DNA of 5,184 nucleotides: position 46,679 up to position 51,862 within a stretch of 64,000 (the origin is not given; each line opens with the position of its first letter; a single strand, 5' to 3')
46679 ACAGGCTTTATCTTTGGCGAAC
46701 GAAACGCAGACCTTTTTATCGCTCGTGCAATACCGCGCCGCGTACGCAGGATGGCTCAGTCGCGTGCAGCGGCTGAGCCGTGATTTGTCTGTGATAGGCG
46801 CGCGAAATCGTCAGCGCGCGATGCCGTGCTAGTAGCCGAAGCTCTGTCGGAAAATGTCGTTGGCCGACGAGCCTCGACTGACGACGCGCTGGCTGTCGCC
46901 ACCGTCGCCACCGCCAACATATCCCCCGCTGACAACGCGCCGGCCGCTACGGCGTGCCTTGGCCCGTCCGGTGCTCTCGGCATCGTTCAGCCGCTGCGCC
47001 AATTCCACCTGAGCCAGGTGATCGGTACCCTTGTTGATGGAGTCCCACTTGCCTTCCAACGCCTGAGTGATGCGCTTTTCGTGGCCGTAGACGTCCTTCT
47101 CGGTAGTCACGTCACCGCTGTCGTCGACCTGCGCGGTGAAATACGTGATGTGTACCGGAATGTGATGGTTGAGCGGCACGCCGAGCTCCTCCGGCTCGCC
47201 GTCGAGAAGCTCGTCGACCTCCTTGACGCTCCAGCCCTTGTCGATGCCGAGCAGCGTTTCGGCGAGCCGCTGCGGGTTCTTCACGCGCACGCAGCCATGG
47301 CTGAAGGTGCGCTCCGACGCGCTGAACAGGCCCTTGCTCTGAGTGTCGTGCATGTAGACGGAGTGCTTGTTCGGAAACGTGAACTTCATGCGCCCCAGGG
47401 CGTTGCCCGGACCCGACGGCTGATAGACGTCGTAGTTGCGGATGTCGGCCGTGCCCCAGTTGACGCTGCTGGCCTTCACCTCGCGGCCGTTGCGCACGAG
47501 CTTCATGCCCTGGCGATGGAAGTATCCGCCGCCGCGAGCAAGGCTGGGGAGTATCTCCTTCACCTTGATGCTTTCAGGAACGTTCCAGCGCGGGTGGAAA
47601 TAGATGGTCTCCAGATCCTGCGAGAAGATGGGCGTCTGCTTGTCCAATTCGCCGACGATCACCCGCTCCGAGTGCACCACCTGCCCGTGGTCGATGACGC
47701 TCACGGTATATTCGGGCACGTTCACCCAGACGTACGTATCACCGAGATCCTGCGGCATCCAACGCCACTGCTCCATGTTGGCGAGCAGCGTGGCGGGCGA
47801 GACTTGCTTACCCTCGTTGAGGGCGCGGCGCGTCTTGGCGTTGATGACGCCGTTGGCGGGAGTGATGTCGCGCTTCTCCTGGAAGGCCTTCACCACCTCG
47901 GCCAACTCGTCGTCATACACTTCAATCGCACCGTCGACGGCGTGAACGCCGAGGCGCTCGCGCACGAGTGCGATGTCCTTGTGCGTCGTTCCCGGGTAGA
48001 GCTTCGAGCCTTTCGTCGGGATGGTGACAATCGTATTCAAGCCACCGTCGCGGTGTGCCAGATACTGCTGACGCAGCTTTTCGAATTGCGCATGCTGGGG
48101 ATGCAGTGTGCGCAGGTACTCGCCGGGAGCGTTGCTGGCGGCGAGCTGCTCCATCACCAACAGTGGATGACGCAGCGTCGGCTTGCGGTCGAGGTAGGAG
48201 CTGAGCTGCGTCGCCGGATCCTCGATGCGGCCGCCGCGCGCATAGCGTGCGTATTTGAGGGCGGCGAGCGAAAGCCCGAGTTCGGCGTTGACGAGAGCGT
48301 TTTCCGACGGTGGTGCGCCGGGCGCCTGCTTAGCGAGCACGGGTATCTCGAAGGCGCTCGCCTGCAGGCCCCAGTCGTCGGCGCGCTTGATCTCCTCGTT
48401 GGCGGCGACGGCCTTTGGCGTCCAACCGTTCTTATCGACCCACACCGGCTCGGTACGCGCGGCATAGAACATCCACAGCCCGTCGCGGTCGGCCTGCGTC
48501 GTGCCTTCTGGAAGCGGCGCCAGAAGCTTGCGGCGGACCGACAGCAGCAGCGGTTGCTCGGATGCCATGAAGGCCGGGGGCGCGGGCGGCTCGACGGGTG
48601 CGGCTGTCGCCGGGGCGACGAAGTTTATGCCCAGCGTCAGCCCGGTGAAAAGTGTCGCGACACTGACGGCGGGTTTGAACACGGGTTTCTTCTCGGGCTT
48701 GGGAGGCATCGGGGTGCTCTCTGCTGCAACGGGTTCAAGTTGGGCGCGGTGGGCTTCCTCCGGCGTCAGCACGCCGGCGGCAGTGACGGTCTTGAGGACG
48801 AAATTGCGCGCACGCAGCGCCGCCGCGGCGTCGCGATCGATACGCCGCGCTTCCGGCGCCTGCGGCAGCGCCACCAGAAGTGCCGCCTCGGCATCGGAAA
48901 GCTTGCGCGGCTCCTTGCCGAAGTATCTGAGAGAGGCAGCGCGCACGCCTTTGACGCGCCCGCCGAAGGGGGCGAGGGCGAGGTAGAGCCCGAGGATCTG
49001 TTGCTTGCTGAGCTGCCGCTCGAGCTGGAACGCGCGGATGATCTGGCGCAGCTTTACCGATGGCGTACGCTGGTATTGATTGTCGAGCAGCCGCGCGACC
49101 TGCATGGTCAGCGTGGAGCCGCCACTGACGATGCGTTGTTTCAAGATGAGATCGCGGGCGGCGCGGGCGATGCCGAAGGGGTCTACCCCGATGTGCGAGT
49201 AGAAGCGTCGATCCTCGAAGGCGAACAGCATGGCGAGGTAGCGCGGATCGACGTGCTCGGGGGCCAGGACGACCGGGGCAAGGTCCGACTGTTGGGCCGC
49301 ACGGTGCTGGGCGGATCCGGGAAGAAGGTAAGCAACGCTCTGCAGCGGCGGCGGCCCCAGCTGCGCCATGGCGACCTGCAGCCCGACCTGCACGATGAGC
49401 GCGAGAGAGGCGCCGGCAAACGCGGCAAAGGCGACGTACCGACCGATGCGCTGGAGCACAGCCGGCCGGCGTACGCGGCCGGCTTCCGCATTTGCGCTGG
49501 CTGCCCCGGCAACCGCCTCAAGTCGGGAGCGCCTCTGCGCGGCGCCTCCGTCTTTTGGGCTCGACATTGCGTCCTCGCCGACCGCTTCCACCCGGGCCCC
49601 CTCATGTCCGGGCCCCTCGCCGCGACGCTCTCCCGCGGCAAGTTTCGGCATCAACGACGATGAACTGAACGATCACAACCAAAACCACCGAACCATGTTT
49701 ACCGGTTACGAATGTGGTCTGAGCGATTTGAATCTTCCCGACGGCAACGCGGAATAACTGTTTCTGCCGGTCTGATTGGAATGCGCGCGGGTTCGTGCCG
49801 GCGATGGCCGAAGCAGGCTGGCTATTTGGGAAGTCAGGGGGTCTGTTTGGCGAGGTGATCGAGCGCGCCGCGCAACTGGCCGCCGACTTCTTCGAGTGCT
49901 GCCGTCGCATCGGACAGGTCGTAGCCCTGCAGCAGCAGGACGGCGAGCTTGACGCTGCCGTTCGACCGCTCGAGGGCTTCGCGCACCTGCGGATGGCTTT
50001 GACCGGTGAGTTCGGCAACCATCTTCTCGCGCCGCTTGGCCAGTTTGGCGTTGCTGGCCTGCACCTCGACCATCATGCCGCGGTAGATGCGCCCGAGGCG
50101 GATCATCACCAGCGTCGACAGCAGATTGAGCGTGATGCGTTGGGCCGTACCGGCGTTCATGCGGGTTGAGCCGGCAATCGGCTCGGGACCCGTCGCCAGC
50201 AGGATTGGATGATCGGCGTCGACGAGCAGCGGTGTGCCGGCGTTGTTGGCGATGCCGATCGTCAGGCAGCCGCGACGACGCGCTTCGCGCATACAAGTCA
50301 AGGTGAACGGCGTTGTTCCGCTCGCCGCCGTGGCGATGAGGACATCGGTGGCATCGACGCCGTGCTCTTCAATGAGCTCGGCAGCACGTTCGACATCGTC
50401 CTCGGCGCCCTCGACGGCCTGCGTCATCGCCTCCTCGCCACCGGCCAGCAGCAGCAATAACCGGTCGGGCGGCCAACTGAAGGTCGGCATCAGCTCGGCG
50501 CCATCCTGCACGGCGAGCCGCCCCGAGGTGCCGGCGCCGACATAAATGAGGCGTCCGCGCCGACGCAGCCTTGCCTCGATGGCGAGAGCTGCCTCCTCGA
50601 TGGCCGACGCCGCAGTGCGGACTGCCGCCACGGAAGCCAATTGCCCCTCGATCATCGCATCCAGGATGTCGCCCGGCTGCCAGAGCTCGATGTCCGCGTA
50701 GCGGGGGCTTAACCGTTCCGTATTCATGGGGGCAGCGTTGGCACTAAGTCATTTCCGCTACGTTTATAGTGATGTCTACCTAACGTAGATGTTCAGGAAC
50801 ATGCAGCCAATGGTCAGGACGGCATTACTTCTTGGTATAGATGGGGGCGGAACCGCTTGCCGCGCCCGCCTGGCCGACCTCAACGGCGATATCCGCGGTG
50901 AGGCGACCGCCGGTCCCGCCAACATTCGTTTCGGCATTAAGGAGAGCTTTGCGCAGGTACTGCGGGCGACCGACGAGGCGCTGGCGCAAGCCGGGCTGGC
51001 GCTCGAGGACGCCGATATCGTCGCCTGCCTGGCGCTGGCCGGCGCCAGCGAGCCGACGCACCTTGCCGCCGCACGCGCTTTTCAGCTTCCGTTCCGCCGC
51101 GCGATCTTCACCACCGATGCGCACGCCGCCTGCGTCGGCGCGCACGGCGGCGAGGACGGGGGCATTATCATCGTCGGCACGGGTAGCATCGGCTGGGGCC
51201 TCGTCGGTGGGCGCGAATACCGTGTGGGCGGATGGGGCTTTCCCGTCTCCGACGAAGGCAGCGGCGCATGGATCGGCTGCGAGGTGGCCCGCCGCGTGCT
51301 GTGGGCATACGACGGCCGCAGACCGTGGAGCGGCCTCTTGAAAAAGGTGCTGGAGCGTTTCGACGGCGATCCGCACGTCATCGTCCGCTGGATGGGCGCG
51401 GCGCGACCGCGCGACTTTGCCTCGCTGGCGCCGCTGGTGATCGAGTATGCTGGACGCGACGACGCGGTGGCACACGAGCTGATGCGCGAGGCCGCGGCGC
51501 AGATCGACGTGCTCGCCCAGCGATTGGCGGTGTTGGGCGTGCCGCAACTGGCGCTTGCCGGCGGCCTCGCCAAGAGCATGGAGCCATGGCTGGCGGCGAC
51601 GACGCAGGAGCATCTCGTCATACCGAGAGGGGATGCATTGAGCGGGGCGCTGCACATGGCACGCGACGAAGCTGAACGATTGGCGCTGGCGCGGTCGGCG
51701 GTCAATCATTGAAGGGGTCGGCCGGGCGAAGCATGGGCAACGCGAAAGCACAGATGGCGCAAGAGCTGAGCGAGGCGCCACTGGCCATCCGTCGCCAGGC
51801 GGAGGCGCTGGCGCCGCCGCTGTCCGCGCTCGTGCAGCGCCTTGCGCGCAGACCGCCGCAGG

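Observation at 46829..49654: GT51 glycosyltransferase module fused in frame to a complete YcbB/LdtD-type L,D-transpeptidase, with a relic signal peptide at the junction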

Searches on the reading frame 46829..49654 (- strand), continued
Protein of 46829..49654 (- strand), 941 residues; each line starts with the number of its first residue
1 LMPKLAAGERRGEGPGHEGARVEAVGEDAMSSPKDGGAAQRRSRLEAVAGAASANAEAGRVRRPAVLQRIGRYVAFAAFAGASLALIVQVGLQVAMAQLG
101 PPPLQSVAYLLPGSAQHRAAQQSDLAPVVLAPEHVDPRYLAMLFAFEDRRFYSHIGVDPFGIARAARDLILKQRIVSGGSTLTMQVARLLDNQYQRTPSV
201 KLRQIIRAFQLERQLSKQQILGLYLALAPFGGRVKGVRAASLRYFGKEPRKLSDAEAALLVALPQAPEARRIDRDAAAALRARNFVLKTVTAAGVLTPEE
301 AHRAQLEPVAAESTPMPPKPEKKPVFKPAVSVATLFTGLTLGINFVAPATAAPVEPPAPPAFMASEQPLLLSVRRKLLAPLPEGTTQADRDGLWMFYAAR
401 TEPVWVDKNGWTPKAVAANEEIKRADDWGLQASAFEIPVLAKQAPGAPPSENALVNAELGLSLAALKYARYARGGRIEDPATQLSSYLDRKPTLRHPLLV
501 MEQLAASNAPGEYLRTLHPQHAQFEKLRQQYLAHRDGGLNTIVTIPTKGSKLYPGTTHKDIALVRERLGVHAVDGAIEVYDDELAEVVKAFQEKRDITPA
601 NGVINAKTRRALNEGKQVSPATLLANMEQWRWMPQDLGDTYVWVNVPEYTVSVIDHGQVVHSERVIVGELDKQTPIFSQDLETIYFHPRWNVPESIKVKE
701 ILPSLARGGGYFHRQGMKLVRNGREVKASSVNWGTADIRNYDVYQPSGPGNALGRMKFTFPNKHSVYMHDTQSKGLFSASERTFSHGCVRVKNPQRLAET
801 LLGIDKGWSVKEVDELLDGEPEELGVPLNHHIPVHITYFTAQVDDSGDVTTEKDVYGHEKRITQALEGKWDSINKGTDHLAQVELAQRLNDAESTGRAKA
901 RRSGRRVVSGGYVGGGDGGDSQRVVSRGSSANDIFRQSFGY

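Call 61: search_protein_families(library=pfam, proteins=[P0083, P0105, P0030, P0028], max_evalue=0.001)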
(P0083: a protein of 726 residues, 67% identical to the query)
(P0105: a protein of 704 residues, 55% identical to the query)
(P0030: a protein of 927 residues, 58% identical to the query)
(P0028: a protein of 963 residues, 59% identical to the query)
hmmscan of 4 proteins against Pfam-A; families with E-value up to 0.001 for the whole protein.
P0083 (726 aa): 3 families
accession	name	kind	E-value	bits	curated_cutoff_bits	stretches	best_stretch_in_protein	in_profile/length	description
PF00912.28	Transgly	-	1e-50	172.1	27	1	76-250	5-177/178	Transglycosylase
PF06832.18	BiPBP_C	-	7.9e-21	74.2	26.8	1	645-723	10-90/90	Penicillin-Binding Protein C-terminus Family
PF00905.27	Transpeptidase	-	2.1e-20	73.6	22.1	1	327-564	2-265/299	Penicillin binding protein transpeptidase domain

P0105 (704 aa): 3 families
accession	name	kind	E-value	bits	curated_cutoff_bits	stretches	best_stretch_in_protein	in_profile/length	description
PF00912.28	Transgly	-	2.8e-49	167.4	27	1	63-229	10-176/178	Transglycosylase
PF00905.27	Transpeptidase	-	2.8e-19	69.9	22.1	1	307-544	2-266/299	Penicillin binding protein transpeptidase domain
PF06832.18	BiPBP_C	-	1.5e-18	66.9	26.8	1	626-701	11-90/90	Penicillin-Binding Protein C-terminus Family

P0030 (927 aa): 3 families
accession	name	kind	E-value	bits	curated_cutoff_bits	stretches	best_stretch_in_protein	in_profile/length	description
PF00912.28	Transgly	-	4.9e-45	153.6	27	1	106-264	19-177/178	Transglycosylase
PF03734.19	YkuD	-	5.8e-24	85.8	23.4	1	610-770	2-137/146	L,D-transpeptidase catalytic domain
PF20142.4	Scaffold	-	1.1e-23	84.9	24.6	1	366-500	5-138/139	Scaffold domain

P0028 (963 aa): 4 families
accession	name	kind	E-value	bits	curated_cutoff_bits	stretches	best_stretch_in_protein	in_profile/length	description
PF00912.28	Transgly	-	2.3e-46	157.9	27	1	105-261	20-176/178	Transglycosylase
PF03734.19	YkuD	-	8.5e-24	85.2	23.4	1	657-816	2-140/146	L,D-transpeptidase catalytic domain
PF20142.4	Scaffold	-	3.4e-21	76.8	24.6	1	412-547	4-137/139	Scaffold domain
PF01471.23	PG_binding_1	-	4.4e-06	27.2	23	1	590-629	19-57/57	Putative peptidoglycan binding domain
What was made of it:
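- On Class A PBP / PBP1C: Both are present in PBP1C relatives P0083 and P0105 (call 61).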

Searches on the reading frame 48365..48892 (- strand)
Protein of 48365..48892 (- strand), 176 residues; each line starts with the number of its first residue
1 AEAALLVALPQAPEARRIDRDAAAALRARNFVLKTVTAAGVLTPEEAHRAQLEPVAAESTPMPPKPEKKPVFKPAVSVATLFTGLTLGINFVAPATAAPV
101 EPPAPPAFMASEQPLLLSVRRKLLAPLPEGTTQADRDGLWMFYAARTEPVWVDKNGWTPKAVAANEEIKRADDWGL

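Call 22: find_related_loci(query=A2, collection=genome_contigs, flank=6000)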
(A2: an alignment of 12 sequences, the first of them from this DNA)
Query A2 (176 aa) in genome_contigs; peptide patterns used: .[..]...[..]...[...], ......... (x = any residue, [..] = any of these).
600 stretches matched a pattern (row limit reached: there are more); 443 encode a relative of the query (tblastn E <= 1e-3); the best 80 are kept; 80 distinct loci.
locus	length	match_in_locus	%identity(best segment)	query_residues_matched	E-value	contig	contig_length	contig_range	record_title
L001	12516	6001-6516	66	1-176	5e-71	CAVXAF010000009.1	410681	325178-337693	MAG: uncultured Alphaproteobacteria bacterium isolate MFD01275.bin.1.5 genome assembly, contig: contig_4565, whole genom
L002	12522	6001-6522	68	1-176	5e-66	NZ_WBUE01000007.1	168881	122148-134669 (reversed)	MAG: Hyphomicrobium sp. isolate SB8 contig_61, whole genome shotgun sequence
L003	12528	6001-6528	63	1-176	5e-62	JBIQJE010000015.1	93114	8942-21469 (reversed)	MAG: Hyphomicrobiaceae bacterium isolate mag.111f NODE_326_length_93114, whole genome shotgun sequence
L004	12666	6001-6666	47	1-176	5e-43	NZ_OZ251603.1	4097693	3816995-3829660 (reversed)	Hyphomicrobium sp. 1Nfss2.1 chromosome HNF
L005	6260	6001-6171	67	1-57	2e-16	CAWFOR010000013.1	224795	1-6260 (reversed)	MAG: uncultured Alphaproteobacteria bacterium isolate MFD05942.bin.1.432 genome assembly, contig: contig_24716, whole ge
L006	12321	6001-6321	43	1-118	2e-14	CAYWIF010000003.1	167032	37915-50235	MAG TPA_asm: uncultured Hyphomicrobium sp. isolate binchicken_co314_68 genome assembly, contig: NODE_56_length_167032_co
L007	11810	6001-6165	65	1-55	4e-14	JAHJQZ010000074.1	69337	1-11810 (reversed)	MAG: Alphaproteobacteria bacterium isolate OS_PC_MetaG.mb.125 OS_PC_MetaG.mb.125_k141_315241, whole genome shotgun seque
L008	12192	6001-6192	63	1-62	3e-14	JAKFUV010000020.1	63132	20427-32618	MAG: Hyphomicrobium sp. isolate D1_Bin_42 D1_0000399, whole genome shotgun sequence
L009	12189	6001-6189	62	1-63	9e-14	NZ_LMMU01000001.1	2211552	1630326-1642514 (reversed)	Methylobacterium sp. Leaf99 contig_1, whole genome shotgun sequence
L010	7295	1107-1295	60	1-63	1e-13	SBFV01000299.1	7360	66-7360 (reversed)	MAG: Gammaproteobacteria bacterium isolate M0108 scaffold_2053_1, whole genome shotgun sequence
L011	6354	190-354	69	1-55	1e-13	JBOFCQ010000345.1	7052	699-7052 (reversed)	MAG: Hyphomicrobium sp. isolate WFFMC_MAG_172 k139_6439796_flag=0_multi=6.9826_len=7052, whole genome shotgun sequence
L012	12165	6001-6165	65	1-55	1e-13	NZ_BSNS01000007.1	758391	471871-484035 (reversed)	Devosia nitrariae strain NBRC 112416 sequence07, whole genome shotgun sequence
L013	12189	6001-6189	60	1-63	2e-13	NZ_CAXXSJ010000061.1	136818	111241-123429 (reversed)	MAG: uncultured Roseibium sp. isolate dc6a2ad0-4f5c-4e88-b403-63d74cd9d5b8 contig_61, whole genome shotgun sequence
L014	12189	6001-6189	59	1-63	2e-13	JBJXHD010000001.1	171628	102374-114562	MAG: Hyphomicrobium sp. isolate F1F2.bin.119 k127_2044000, whole genome shotgun sequence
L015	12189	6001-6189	57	1-63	4e-13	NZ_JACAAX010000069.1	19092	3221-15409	MAG: Rhodoplanes sp. isolate Cfx2-03 MAG3_69, whole genome shotgun sequence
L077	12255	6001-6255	48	1-81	1e-10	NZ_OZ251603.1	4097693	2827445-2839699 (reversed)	Hyphomicrobium sp. 1Nfss2.1 chromosome HNF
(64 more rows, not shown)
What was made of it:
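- Tried and rejected: Genome-collection scan (call 22).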

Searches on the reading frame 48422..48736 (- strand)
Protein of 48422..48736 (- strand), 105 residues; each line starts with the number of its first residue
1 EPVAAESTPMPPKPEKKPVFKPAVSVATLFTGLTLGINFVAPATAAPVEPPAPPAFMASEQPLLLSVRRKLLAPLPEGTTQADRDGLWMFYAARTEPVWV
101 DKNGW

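Call 59: find_homologous_proteins(query=A4, max_evalue=0.001)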
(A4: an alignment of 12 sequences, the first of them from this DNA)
Query A4 (12 sequences) (105 aa, profile of the alignment): 7 proteins with E <= 0.001 among 8000 candidates.
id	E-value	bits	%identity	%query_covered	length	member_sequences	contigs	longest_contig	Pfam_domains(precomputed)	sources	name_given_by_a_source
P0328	7.6e-38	147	75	85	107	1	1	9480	-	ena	-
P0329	2.2e-31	126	56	85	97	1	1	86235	-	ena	-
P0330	3.5e-26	109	58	81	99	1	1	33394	-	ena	-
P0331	3.2e-17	80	54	44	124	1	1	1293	-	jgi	jgi:membrane peptidoglycan carboxypeptidase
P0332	7.0e-17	79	92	47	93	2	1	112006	PF20142.5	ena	-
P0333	5.9e-15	73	47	100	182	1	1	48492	PF00912.29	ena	-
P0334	8.3e-9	53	71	30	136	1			PF20142.5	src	-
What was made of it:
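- Tried and rejected: Profile search with the junction only (A4, call 59).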

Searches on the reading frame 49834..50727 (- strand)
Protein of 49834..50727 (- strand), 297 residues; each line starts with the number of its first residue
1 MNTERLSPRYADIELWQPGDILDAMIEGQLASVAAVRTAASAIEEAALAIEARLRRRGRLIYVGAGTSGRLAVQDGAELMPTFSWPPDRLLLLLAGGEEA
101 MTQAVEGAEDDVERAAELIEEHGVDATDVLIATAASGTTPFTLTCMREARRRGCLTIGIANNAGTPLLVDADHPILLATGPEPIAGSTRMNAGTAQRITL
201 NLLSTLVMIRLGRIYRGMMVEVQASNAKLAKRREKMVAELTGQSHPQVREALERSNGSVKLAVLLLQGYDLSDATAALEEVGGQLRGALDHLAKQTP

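Call 46: search_protein_families(library=pfam, proteins=[window:49834-50727:-], max_evalue=0.001)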
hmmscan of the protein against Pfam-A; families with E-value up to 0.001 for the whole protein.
window:49834-50727:- (297 aa): 3 families
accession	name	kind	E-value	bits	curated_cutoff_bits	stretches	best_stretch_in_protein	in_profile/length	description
PF22645.1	GKRP_SIS_N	-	2.5e-13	50.2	27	1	53-147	12-110/113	Glucokinase regulatory protein N-terminal SIS domain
PF13580.11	SIS_2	-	1.2e-09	38.8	27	1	36-160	14-137/138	SIS domain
PF01380.27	SIS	-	3.2e-08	33.9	25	1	112-203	37-128/131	SIS domain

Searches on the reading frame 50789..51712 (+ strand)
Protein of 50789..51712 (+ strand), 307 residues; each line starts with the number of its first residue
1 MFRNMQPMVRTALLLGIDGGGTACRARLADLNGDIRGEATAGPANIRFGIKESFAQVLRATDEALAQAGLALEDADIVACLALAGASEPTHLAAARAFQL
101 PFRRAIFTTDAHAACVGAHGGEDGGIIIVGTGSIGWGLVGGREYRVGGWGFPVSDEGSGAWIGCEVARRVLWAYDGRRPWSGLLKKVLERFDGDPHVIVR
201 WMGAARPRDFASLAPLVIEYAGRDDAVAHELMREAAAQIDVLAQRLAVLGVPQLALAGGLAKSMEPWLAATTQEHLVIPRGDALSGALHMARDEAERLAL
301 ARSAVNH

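Call 46: search_protein_families(library=pfam, proteins=[window:50789-51712:+], max_evalue=0.001)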
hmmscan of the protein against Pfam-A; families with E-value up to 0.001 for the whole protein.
window:50789-51712:+ (307 aa): 1 family
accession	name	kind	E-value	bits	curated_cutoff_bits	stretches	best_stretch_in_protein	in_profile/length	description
PF01869.26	BcrAD_BadFG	-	1.8e-32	113.4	31.5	1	15-264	1-240/271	BadF/BadG/BcrA/BcrD ATPase family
